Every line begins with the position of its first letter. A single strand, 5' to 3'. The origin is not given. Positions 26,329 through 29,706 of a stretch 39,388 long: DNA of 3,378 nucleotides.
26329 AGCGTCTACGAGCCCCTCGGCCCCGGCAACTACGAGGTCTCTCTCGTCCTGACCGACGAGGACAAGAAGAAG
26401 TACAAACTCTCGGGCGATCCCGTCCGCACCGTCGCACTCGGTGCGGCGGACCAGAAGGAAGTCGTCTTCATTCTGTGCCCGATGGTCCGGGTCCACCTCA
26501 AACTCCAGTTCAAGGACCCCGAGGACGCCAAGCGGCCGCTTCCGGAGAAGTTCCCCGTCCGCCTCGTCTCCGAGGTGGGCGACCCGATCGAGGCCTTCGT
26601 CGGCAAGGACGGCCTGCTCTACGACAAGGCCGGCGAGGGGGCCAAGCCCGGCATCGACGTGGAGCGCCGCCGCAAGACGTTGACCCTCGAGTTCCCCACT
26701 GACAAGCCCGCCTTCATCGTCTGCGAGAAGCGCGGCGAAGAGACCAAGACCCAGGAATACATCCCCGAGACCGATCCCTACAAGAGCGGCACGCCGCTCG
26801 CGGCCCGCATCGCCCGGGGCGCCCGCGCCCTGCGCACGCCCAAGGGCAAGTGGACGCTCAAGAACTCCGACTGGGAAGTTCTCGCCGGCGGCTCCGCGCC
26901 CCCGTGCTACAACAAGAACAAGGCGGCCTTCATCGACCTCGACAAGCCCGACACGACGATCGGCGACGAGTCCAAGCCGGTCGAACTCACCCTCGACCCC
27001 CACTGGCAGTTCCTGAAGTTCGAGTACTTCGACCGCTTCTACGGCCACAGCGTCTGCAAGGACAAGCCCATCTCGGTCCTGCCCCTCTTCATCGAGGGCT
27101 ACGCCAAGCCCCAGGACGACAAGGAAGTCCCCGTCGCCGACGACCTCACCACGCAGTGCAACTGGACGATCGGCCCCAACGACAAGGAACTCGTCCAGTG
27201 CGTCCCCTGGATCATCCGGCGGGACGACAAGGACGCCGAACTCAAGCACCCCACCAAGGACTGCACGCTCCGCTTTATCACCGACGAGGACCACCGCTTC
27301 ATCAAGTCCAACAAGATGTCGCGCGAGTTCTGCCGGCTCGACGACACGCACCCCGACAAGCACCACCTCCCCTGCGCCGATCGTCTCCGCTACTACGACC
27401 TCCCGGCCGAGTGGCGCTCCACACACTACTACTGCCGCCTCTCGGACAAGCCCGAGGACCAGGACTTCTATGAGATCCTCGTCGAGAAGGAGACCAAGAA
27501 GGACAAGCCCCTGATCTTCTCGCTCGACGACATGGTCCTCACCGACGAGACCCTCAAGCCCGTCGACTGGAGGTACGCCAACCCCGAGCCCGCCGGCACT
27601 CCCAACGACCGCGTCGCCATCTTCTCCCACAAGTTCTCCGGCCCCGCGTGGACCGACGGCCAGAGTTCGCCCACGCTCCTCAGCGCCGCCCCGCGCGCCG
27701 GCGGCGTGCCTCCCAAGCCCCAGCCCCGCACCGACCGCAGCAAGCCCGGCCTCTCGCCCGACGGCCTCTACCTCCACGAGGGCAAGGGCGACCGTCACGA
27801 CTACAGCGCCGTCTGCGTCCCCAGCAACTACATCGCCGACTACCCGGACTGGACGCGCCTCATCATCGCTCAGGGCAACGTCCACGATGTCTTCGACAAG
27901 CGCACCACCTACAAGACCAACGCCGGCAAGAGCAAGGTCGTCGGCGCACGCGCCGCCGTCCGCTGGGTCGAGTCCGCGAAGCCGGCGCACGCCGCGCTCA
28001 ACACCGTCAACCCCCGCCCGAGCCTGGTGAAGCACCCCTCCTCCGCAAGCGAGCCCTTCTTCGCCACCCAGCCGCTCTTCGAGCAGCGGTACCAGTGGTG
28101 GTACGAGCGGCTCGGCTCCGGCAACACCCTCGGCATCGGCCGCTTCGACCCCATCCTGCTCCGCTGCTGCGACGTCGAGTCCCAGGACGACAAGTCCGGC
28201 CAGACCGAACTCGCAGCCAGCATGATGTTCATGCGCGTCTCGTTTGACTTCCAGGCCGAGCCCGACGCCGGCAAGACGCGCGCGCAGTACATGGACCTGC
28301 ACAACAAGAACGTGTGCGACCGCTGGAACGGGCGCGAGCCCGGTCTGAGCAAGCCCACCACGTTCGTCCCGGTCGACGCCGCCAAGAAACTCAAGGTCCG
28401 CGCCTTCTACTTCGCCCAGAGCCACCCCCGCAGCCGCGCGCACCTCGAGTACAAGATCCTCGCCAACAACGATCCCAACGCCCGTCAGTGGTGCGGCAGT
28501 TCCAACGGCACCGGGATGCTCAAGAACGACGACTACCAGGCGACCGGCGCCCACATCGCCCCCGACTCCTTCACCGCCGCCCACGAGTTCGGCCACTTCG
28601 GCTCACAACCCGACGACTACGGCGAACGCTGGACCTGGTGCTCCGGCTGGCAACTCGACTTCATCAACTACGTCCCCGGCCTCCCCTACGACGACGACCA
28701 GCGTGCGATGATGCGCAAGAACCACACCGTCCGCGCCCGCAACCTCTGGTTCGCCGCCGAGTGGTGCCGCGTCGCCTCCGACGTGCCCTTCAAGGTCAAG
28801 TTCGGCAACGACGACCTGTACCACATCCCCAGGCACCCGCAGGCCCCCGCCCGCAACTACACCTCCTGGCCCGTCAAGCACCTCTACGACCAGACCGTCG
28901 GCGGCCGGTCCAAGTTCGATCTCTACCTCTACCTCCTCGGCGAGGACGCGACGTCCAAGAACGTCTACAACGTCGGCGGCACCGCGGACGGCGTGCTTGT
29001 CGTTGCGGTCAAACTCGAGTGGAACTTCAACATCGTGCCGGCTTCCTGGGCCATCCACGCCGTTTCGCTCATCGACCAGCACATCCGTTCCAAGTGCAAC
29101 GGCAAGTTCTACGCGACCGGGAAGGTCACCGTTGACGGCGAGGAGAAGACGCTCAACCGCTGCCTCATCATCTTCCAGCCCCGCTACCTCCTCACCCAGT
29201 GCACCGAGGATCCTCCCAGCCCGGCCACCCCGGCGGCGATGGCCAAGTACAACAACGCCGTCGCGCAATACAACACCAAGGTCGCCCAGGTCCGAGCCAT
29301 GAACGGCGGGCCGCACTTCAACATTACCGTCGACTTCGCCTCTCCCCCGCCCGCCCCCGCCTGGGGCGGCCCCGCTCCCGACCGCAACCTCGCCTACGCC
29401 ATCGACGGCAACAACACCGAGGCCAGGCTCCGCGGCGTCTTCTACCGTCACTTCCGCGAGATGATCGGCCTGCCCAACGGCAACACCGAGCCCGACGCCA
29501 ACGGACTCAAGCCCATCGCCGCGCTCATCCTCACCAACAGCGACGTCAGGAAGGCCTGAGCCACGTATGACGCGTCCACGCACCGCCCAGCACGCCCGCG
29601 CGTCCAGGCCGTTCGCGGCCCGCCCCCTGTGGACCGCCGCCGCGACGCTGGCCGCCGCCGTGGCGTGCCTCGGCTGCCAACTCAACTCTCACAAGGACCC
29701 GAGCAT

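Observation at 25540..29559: A 1339-aa Cys-rich HEXXH protein is the VgrG/DUF4123-linked cargo, and I cannot assign it to a known effector family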

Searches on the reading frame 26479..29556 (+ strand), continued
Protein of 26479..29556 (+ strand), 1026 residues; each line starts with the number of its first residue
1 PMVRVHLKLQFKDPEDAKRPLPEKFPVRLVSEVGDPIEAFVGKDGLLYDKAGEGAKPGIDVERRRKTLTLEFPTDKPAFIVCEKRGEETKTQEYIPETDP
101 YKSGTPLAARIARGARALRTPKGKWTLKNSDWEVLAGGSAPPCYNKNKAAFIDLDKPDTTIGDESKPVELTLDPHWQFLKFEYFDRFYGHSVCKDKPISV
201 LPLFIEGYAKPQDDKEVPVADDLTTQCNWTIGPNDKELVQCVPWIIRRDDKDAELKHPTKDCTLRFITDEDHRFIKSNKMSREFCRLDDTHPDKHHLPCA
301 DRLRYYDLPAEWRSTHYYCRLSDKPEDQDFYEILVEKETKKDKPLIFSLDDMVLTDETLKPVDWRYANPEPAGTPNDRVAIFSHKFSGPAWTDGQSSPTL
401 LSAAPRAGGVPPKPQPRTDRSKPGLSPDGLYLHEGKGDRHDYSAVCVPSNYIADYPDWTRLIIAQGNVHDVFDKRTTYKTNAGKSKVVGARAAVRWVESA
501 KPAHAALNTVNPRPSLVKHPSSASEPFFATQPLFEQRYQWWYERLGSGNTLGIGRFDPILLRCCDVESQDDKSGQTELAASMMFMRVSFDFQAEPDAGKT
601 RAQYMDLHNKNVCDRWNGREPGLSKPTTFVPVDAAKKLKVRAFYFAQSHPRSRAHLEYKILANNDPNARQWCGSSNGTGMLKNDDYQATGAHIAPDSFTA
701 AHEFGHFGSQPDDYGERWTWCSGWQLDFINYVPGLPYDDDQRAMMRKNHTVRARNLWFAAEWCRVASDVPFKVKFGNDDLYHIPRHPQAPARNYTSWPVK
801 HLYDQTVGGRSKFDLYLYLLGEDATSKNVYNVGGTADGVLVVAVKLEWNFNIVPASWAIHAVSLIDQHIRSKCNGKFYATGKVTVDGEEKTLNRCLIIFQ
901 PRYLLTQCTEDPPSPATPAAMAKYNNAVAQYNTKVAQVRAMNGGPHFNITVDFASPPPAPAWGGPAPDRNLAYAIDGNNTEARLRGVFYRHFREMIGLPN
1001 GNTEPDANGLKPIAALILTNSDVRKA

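Call 64: fold_search(model_id=the predicted structure, library=pdb)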
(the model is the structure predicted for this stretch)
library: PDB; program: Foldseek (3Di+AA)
matches with E <= 10: 665; with E <= 0.001: 0
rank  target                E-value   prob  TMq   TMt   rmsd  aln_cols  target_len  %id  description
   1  5e55_A                2.5e-02  0.06  0.04  0.11  23.4       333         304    7  Crystal structure of mouse CNTN6 FN1-FN3 domains (released 2016-08-31)
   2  3eif                  2.8e-02  0.04  0.04  0.05  21.2       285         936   13  1.9 angstrom crystal structure of the active form of the C5a peptidase from Streptococcus pyogenes (ScpA) (released 2009-02-24)
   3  6ovo_B                4.1e-02  0.05  0.05  0.13  19.7       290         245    9  Crystal structure of the unliganded PG10 TCR (released 2019-11-20)
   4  3gld_C                4.9e-02  0.09  0.07  0.18  20.6       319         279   11  Crystal Structure of the Major Pilin from Streptococcus pyogenes E117A mutant (released 2009-06-02)
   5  6xi3                  6.7e-02  0.05  0.05  0.10  28.2       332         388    7  Crystal structure of tetra-tandem repeat in extending region of large adhesion protein (released 2020-10-14)
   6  7bj3                  6.7e-02  0.04  0.04  0.05  21.3       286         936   12  ScpA from Streptococcus pyogenes, S512A active site mutant (released 2021-05-12)
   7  8bty_A                7.5e-02  0.04  0.04  0.05  21.3       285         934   13  Structure of the active form of ScpB, the C5a-peptidase from Streptococcus agalactiae. (released 2023-11-15)
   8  2d1o_A                8.9e-02  0.72  0.08  0.36   6.7       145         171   12  Stromelysin-1 (MMP-3) complexed to a hydroxamic acid inhibitor (released 2006-06-27)
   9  5e55_B                9.4e-02  0.03  0.04  0.11  23.3       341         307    8  Crystal structure of mouse CNTN6 FN1-FN3 domains (released 2016-08-31)
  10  2iwr                  9.9e-02  0.30  0.08  0.29  11.9       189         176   12  Gtpase Like Domain Of Centaurin Gamma 1 (Human) (released 2006-07-04)
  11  5j4m_C                1.2e-01  0.15  0.10  0.27  17.3       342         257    7  Crystal structure of shaft pilin SpaA from Lactobacillus rhamnosus GG - E269A/D295N double mutant (released 2016-07-20)
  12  5e53_D                1.2e-01  0.02  0.04  0.10  23.8       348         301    7  Crystal structure of chicken CNTN1 FN1-FN3 domains (released 2016-08-31)
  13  4fxt_E                1.4e-01  0.13  0.06  0.18  15.6       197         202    8  Crystal structure of a DUF3823 family protein (BACOVA_02663) from Bacteroides ovatus ATCC 8483 at 2.77 A resolution (released 2012-07-25)
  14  9ltp_B                1.4e-01  0.23  0.07  0.29  12.3       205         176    8  Crystal structure of human RAB43 in GDP-AlF3 transition state complex with USP6NL TBC domain (released 2026-01-14)
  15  4s3l_A                1.5e-01  0.03  0.06  0.12  20.0       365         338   10  Crystal Structure of major pilin protein PitB from type II pilus of Streptococcus pneumoniae (released 2015-07-29)
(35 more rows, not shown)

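Call 93: fold_search(model_id=the predicted structure, library=viral)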
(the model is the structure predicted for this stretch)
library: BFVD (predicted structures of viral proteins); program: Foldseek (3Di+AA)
matches with E <= 10: 243; with E <= 0.001: 1
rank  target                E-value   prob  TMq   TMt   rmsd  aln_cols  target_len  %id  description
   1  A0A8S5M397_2          2.5e-04  0.09  0.06  0.06  37.9       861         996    8  FdeC-like protein [Siphoviridae sp. ctqpo8]
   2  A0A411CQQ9            4.8e-03  0.87  0.06  0.29  19.4       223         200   11  Uncharacterized protein [Arthrobacter phage Sonali]
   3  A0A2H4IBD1            1.4e-02  0.08  0.04  0.06  39.0       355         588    7  Inverse autotransporter beta-barrel domain-containing protein [Erwinia phage vB_EamM_Y3]
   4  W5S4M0                3.8e-02  0.30  0.07  0.21  12.2       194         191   11  Ras-like GTP-binding protein [Pithovirus sibericum]
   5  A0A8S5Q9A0            7.4e-02  0.04  0.05  0.08  39.0       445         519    9  INTERNALIN B BINDING, LEUCINE RICH REPEAT.2A [Siphoviridae sp. ctdcr45]
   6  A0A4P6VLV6            8.2e-02  0.13  0.06  0.19  17.0       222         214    9  Ras family GTPase [Mimivirus LCMiAC02]
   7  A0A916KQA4            9.7e-02  0.63  0.08  0.18   8.0       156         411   11  Matrix metalloproteinase [Mythimna separata entomopoxvirus 'L']
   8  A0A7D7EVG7            1.0e-01  0.11  0.04  0.08  15.0       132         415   17  (no name in the UniProt tables at hand)
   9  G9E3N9                1.2e-01  0.28  0.07  0.16  13.9       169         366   13  (no name in the UniProt tables at hand)
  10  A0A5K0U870            1.3e-01  0.18  0.07  0.11  12.6       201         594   13  DNA-directed RNA polymerase [Yasminevirus sp. GU-2018]
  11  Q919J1                1.6e-01  0.16  0.06  0.07  13.1       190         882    7  CUN085 putative occlusion body protein [Culex nigripalpus nucleopolyhedrovirus (isolate Florida/1997)]
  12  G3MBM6                1.6e-01  0.04  0.05  0.10  24.2       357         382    9  Gp160 [Bacillus phage G]
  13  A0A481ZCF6            1.8e-01  0.21  0.08  0.32  11.8       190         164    8  Ras family GTPase [Pithovirus LCPAC404]
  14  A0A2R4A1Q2            2.2e-01  0.28  0.05  0.15  13.1       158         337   11  (no name in the UniProt tables at hand)
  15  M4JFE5                2.2e-01  0.21  0.05  0.18  12.1       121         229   15  Capsid protein VP6 [Haloarcula hispanica virus PH1]
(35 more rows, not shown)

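Call 100: search_protein_families(library=pfam, proteins=[L010:5819-6709:+], max_evalue=0.01)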
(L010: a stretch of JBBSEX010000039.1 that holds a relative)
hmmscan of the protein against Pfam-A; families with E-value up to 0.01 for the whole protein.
L010:5819-6709:+ (297 aa): 0 families

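Call 109: search_protein_families(library=pfam, proteins=[P0008, P0012, P0027, P0054, P0064, P0007], max_evalue=0.001)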
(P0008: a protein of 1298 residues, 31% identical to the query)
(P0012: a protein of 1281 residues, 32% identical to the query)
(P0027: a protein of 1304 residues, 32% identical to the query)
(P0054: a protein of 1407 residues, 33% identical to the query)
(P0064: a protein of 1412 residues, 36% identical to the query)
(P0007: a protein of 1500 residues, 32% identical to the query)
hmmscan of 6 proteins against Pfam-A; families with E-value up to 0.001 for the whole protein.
P0008 (1298 aa): 2 families
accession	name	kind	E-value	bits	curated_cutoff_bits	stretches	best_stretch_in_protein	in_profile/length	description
PF00691.25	OmpA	-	4.2e-08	33.9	27.2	1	90-119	32-61/98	OmpA family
PF01471.23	PG_binding_1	-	0.00019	22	23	1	138-182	4-42/57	Putative peptidoglycan binding domain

P0012 (1281 aa): 2 families
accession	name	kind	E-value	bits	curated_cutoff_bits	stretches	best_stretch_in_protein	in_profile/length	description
PF00691.25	OmpA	-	2.5e-06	28.2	27.2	1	89-119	31-61/98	OmpA family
PF01471.23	PG_binding_1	-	6.8e-05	23.4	23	0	138-184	4-44/57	Putative peptidoglycan binding domain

P0027 (1304 aa): 2 families
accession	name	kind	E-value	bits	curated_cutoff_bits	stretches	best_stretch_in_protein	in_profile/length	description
PF01471.23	PG_binding_1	-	1.5e-08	35.1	23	1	142-193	6-54/57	Putative peptidoglycan binding domain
PF00691.25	OmpA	-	9.3e-08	32.8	27.2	1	58-121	1-66/98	OmpA family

P0054 (1407 aa): 1 family
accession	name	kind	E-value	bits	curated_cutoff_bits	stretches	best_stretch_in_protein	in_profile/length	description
PF01471.23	PG_binding_1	-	7.7e-10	39.2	23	1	148-194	5-50/57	Putative peptidoglycan binding domain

P0064 (1412 aa): 1 family
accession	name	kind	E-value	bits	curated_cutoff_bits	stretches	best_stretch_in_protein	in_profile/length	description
PF14237.11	GYF_2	-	2.7e-16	59.5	25.8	2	1167-1214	1-50/50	GYF domain 2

P0007 (1500 aa): 0 families

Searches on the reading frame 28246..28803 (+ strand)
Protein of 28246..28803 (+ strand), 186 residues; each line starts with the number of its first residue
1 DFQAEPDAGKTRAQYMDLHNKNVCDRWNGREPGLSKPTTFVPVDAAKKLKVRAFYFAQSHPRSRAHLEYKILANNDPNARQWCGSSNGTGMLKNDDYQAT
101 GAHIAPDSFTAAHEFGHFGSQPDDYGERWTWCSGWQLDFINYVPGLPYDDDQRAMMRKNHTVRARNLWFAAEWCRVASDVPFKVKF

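Call 66: search_protein_families(library=pfam, proteins=[window:28246-28803:+], max_evalue=10)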
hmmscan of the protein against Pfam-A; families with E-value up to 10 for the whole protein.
seq(186 aa): 1 family
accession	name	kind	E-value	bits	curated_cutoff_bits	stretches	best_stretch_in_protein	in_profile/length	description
PF02526.19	GBP_repeat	-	0.12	12.5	25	1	61-78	17-36/38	Glycophorin-binding protein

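Call 69: search_solved_structures(query=A6, max_evalue=10, show_alignments=4)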
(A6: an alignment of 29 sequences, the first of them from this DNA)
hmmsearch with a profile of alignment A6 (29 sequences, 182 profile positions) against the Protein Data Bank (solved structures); distinct sequences matched with E-value up to 10: 17.
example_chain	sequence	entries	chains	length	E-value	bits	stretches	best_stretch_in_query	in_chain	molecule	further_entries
1c7k_A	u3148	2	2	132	8e-05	25.7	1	76-130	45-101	ZINC ENDOPROTEASE | ZINC PROTEASE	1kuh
4hx3_A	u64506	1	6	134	8.2e-05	25.7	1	76-130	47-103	Extracellular small neutral protease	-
1j36_A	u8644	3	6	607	0.014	18.4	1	10-98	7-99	angiotensin converting enzyme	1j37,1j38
2x8y_A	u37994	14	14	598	0.068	16.2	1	12-98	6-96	ANGIOTENSIN CONVERTING ENZYME | ANGIOTENSIN-CONVERTING ENZYME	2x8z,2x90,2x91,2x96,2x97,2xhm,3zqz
2x92_A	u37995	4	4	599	0.068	16.2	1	12-98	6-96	ANGIOTENSIN CONVERTING ENZYME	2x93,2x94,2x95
5a2r_A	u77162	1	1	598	0.081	15.9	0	13-98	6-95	ANGIOTENSIN-CONVERTING ENZYME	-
9qa0_A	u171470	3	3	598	0.081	15.9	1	12-98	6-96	Angiotensin-converting enzyme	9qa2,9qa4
9qa3_A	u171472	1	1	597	0.097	15.7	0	13-98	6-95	Angiotensin-converting enzyme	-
9qa1_A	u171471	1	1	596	0.11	15.5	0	13-98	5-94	Angiotensin-converting enzyme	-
4yu5_A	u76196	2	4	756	0.13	15.3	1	92-131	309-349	Immune inhibitor A, metalloprotease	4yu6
4dd8_A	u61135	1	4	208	0.13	15.3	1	49-122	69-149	Disintegrin and metalloproteinase domain-containing protein 8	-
9ekk_A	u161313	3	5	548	0.37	13.8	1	104-126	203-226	IgA protease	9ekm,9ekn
9qdh_A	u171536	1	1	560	0.38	13.8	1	104-126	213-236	IgA protease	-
3b8z_A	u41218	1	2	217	1.2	12.2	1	103-121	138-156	protein ADAMTS-5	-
3ljt_A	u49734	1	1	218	1.2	12.2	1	103-121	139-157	A disintegrin and metalloproteinase with thrombospondin motifs 5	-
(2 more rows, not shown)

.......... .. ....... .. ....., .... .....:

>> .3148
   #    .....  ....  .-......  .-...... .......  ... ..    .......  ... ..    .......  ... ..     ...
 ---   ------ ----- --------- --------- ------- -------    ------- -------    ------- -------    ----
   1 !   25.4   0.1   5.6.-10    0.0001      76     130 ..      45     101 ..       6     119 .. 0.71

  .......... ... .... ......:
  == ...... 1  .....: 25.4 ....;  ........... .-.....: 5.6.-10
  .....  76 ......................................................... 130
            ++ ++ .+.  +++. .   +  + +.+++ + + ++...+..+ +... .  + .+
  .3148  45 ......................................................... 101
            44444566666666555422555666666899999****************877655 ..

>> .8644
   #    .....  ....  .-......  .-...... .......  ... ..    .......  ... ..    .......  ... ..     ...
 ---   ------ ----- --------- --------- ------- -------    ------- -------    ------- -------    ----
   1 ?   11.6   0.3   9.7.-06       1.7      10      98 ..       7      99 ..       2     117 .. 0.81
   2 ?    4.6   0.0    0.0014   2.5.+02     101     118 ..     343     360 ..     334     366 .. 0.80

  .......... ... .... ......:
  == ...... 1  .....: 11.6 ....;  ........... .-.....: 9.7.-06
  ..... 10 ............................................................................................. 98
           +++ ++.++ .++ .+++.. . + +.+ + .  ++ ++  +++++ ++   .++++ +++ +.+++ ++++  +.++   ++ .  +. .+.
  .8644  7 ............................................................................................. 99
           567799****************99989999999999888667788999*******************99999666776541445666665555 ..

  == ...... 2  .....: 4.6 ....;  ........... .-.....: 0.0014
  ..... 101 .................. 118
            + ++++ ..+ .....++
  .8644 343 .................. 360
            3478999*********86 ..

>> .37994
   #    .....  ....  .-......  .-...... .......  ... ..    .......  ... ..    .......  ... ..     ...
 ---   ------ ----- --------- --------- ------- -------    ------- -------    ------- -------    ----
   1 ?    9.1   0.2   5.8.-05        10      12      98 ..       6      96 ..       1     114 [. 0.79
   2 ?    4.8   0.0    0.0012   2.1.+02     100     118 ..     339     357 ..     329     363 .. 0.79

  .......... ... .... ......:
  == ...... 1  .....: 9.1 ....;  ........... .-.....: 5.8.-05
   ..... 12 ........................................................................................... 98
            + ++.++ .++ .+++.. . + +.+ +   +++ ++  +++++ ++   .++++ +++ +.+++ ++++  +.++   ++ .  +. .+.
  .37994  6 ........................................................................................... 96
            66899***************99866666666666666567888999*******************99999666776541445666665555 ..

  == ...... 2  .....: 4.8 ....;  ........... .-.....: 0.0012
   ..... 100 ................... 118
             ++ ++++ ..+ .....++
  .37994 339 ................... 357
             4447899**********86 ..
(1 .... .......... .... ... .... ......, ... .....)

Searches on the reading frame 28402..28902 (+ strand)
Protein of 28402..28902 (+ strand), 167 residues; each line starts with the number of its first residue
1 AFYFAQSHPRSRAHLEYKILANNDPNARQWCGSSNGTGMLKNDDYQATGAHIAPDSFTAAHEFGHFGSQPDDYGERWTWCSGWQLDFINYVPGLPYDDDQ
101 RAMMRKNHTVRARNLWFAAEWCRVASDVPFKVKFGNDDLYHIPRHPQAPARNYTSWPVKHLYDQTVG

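Call 59: search_solved_structures(query=window:28402-28902:+, max_evalue=10, show_alignments=5)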
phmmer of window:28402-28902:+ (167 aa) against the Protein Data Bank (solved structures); distinct sequences matched with E-value up to 10: 0.
